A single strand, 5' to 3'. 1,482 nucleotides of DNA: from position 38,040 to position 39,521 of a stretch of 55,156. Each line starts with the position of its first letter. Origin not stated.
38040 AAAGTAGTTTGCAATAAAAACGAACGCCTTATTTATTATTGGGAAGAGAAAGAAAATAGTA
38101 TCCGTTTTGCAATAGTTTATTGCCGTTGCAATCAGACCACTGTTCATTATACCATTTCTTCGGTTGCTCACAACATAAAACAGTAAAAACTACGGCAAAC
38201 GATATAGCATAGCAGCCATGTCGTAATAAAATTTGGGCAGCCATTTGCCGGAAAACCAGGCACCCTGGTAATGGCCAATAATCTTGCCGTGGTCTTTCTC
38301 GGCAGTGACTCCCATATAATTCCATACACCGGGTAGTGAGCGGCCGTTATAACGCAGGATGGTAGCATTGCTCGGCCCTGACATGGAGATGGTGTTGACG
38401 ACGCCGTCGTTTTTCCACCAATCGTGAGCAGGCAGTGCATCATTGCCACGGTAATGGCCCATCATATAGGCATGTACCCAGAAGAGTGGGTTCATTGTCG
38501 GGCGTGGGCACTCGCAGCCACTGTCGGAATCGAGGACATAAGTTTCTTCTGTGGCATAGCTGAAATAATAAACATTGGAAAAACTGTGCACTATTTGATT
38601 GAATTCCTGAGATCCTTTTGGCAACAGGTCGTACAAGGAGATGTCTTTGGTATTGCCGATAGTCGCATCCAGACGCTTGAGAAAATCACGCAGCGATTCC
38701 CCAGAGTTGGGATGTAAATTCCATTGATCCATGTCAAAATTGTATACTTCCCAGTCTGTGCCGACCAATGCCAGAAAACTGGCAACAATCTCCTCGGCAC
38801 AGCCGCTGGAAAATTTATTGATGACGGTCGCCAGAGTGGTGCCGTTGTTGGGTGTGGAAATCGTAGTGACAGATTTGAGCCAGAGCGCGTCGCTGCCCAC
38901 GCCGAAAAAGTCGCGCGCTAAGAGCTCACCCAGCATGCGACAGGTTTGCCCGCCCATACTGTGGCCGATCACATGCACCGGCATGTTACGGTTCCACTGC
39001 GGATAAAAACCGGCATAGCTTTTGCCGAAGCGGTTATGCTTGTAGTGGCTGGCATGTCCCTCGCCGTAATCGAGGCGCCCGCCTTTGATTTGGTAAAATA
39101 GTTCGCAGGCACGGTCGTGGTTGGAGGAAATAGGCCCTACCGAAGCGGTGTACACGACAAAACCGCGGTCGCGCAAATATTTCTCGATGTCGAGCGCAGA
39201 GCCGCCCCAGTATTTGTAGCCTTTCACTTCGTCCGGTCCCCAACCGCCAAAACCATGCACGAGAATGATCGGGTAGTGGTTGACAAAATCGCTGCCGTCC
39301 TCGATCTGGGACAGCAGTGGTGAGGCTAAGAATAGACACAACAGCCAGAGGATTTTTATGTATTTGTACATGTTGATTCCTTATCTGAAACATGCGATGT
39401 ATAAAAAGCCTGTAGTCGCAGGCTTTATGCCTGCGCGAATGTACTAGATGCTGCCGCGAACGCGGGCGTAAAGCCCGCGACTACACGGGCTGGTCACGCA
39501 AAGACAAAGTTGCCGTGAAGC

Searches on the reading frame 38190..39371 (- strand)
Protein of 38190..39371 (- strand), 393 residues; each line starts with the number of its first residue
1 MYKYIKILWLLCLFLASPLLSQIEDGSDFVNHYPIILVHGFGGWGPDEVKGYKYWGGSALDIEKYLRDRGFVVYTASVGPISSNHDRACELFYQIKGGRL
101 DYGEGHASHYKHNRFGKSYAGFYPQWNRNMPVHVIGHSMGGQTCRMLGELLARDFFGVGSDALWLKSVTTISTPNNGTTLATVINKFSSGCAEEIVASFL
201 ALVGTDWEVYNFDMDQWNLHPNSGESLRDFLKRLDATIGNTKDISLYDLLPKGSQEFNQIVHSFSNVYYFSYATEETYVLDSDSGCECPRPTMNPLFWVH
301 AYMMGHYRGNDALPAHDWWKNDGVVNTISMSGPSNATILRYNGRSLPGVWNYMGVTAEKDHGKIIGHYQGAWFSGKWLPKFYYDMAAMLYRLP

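Call 10: search_protein_families(library=pfam, proteins=[window:38190-39371:-], max_evalue=0.0001)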
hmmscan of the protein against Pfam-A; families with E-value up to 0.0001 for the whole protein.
window:38190-39371:- (393 aa): 1 family
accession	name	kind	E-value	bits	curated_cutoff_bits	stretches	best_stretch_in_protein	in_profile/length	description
PF24708.1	Lip_C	-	4.8e-60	203.7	27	1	31-387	1-367/380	Lipase-like, C-terminal domain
